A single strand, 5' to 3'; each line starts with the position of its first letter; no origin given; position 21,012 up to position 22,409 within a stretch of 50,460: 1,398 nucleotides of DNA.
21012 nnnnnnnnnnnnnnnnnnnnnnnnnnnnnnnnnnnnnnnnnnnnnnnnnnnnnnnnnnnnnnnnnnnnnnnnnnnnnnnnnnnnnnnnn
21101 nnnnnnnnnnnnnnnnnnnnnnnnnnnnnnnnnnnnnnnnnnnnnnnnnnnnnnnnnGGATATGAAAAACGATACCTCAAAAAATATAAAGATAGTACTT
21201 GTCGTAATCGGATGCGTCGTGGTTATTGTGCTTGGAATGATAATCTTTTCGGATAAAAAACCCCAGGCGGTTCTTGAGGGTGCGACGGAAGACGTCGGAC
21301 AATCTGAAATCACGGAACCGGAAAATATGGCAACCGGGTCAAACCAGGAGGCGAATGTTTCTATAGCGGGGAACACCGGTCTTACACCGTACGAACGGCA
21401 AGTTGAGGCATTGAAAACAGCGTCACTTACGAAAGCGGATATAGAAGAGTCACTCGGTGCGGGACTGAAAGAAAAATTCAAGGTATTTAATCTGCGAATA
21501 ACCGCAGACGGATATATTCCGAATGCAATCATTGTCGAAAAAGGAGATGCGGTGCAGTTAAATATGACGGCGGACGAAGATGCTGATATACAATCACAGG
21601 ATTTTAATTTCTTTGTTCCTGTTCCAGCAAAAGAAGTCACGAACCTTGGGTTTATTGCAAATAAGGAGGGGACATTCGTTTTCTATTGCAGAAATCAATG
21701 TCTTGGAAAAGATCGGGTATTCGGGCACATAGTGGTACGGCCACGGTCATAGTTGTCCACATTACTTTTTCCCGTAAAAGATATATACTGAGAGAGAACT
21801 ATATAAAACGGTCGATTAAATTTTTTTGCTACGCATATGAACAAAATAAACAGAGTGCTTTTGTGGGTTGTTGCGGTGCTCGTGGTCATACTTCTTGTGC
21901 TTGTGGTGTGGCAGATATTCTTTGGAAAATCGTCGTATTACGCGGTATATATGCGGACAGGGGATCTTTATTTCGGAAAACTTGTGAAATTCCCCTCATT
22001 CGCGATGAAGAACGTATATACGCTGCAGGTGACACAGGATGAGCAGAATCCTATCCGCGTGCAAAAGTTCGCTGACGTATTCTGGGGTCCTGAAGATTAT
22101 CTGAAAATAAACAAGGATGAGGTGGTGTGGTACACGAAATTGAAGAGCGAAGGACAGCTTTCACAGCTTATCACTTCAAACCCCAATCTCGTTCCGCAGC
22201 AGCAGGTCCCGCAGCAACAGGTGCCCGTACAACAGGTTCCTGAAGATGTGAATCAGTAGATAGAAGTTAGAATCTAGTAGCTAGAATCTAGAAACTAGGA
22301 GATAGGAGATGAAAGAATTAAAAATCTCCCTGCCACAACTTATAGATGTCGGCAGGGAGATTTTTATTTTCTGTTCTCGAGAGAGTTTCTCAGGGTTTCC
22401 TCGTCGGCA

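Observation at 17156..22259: Third instance of the pairing: 1333-aa surface protein with its cupredoxin-like partner starting 4 nt after its stop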

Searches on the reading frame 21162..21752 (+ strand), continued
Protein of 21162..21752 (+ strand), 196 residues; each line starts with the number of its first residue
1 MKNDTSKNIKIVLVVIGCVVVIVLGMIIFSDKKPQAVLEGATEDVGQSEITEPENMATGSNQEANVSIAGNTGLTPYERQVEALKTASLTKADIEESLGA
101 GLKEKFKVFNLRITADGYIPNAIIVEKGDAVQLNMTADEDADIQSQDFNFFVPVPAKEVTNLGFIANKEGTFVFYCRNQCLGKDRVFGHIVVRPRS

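Call 61: search_solved_structures(query=A2, max_evalue=1, show_alignments=5)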
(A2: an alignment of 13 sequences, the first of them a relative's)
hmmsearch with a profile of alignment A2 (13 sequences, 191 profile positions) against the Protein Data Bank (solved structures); distinct sequences matched with E-value up to 1: 163 (the best 60 are shown).
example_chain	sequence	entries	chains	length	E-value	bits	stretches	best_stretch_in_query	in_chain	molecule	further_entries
2dv6_A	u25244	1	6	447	9.7e-10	41.8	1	118-189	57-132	Nitrite reductase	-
2lln_A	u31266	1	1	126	1.9e-08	37.6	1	104-188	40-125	Cytochrome c oxidase subunit 2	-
2cua_A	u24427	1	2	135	2.3e-08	37.4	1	103-188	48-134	PROTEIN (CUA)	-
2fwl_B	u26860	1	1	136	2.3e-08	37.3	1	103-188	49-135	Cytochrome c oxidase subunit II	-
3eh3_B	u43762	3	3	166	3.8e-08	36.6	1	104-188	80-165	Cytochrome c oxidase subunit 2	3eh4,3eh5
3s33_B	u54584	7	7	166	3.8e-08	36.6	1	104-188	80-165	Cytochrome c oxidase subunit 2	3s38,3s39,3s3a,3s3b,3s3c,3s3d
2qpe_B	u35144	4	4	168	3.9e-08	36.6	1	104-188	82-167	Cytochrome c oxidase subunit 2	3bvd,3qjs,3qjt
1ehk_B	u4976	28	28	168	3.9e-08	36.6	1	104-188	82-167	BA3-TYPE CYTOCHROME-C OXIDASE | Cytochrome c oxidase polypeptide II | Cytochrome c oxidase subunit 2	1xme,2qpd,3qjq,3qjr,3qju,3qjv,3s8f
6tfd_A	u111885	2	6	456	1.3e-07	34.9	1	117-189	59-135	Copper-containing nitrite reductase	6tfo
2iwf_A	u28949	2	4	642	2.5e-07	34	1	98-190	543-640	NITROUS-OXIDE REDUCTASE | NITROUS OXIDE REDUCTASE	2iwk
1fwx_A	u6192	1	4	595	3.8e-07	33.4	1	99-190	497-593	NITROUS OXIDE REDUCTASE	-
7aq2_A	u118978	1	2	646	5e-07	33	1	100-189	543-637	Nitrous-oxide reductase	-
7aq5_A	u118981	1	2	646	5.4e-07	32.9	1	100-189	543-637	Nitrous-oxide reductase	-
7aq4_A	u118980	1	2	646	5.5e-07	32.9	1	100-189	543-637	Nitrous-oxide reductase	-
6y7d_A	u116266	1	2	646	5.6e-07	32.8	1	100-189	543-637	Nitrous-oxide reductase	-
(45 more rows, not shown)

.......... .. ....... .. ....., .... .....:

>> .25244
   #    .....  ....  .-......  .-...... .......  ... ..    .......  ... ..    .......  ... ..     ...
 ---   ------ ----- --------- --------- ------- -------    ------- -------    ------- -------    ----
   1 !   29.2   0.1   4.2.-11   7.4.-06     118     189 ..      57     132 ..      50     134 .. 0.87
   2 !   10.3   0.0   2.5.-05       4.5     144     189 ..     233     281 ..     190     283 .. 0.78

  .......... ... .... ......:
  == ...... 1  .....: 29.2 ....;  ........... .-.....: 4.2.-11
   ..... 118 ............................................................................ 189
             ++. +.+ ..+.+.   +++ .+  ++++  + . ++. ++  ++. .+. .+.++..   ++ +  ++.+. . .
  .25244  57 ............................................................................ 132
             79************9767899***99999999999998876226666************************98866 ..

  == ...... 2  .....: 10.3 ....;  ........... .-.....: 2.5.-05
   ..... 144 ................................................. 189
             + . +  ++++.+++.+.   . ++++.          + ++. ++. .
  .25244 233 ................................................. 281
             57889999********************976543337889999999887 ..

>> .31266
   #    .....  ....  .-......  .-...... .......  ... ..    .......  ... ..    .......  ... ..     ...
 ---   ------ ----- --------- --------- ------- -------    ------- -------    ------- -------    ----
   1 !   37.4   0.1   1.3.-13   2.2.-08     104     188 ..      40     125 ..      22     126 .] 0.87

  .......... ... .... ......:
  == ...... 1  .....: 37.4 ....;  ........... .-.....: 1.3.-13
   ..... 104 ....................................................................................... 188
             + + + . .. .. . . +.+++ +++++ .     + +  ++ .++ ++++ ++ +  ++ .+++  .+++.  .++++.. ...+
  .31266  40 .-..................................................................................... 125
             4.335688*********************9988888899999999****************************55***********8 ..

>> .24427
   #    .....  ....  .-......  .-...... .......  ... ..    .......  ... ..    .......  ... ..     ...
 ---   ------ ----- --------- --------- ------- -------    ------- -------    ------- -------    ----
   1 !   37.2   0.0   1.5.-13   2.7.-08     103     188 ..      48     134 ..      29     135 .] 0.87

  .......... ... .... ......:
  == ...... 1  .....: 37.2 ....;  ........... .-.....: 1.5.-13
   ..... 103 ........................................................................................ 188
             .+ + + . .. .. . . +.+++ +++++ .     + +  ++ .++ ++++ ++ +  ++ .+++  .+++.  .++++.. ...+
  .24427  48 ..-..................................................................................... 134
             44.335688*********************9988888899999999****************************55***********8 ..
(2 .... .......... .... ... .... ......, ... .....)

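Call 85: find_encoding_contigs(protein=P0084, flank=6000, max_places=2)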
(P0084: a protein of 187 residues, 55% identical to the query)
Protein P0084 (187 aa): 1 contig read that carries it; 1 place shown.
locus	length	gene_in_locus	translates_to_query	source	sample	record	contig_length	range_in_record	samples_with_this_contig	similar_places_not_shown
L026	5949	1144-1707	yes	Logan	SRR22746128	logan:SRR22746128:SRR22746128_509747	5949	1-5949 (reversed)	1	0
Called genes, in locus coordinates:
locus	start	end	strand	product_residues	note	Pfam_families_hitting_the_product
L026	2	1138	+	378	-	?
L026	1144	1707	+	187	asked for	PF13473:Cupredoxin_1 (weak)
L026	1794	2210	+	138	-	-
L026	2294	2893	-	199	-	PF21176:RecR_HhH, PF13662:Toprim_4, PF21175:RecR_C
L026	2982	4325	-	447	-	PF00772:DnaB, PF13481:AAA_25 (weak), PF03796:DnaB_C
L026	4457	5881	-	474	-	PF01406:tRNA-synt_1e, PF01921:tRNA-synt_1f (faint), PF09334:tRNA-synt_1g, PF00133:tRNA-synt_1, PF09334:tRNA-synt_1g, PF09190:DALR_2 (weak)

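Call 86: find_encoding_contigs(protein=P0079, flank=6000, max_places=2)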
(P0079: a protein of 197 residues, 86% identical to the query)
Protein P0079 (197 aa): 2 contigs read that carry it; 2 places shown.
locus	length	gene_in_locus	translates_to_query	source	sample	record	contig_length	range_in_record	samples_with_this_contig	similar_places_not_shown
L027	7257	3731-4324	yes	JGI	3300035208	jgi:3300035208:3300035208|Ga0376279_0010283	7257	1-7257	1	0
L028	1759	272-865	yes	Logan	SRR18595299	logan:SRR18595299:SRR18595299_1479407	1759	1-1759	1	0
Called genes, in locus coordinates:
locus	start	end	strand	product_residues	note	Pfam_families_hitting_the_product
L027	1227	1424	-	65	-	-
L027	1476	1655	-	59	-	-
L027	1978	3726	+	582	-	-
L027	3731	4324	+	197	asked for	PF13473:Cupredoxin_1 (weak)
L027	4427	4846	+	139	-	-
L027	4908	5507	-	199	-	PF21176:RecR_HhH (weak), PF21175:RecR_C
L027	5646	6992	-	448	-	PF00772:DnaB, PF13481:AAA_25, PF03796:DnaB_C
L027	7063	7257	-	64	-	?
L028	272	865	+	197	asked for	PF13473:Cupredoxin_1 (weak)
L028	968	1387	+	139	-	-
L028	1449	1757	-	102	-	?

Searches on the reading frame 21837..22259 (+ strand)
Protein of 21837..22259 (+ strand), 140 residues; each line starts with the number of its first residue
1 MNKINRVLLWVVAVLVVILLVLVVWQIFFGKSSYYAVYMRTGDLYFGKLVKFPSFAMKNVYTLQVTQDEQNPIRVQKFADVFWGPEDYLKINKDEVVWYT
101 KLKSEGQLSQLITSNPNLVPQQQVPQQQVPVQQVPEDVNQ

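Call 7: search_protein_families(library=pfam, proteins=[window:21837-22259:+], max_evalue=0.1)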
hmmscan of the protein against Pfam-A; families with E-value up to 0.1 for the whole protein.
window:21837-22259:+ (140 aa): 1 family
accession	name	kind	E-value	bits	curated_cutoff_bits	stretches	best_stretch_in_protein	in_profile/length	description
PF06195.18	DUF996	-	0.025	15.2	31.3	1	7-48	72-112/138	Protein of unknown function (DUF996)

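Call 22: search_protein_families(library=ncbifam, proteins=[window:21837-22259:+], max_evalue=0.01)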
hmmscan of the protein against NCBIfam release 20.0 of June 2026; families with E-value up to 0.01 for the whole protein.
window:21837-22259:+ (140 aa): 0 families

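Call 63: search_solved_structures(query=window:21837-22259:+, max_evalue=10)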
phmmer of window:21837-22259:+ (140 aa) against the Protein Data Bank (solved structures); distinct sequences matched with E-value up to 10: 1.
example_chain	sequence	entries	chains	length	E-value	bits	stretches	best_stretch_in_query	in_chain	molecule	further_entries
9t5t_J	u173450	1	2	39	0.47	13.8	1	4-34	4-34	Photosystem II reaction center protein J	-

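Call 64: search_protein_families(library=pfam, proteins=[window:21837-22259:+], max_evalue=10)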
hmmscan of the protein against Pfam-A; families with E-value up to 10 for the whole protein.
window:21837-22259:+ (140 aa): 3 families
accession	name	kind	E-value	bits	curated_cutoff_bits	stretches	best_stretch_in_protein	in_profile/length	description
PF06195.18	DUF996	-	0.025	15.2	31.3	1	7-48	72-112/138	Protein of unknown function (DUF996)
PF14155.11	DUF4307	-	2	8.8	27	1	6-28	3-25/111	Domain of unknown function (DUF4307)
PF00558.24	Vpu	-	5.6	7.3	24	1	8-29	6-27/81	Vpu protein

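Call 84: list_cluster_members(proteins=[window:21837-22259:+, window:21162-21752:+, window:15240-17033:+, window:17156-21157:+])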
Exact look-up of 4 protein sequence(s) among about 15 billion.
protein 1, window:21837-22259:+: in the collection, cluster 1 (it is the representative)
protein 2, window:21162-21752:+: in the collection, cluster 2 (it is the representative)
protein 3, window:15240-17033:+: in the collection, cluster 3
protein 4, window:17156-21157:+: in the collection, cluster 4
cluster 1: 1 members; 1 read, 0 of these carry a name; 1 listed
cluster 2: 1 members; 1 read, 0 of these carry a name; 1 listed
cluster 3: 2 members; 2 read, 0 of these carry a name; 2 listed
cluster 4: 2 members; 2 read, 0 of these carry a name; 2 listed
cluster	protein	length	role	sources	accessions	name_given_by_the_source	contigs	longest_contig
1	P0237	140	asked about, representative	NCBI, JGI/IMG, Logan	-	-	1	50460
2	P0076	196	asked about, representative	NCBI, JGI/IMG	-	-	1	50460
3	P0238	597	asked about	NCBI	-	-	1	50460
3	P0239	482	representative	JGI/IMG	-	-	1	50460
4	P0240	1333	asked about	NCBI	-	-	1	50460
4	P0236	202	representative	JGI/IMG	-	-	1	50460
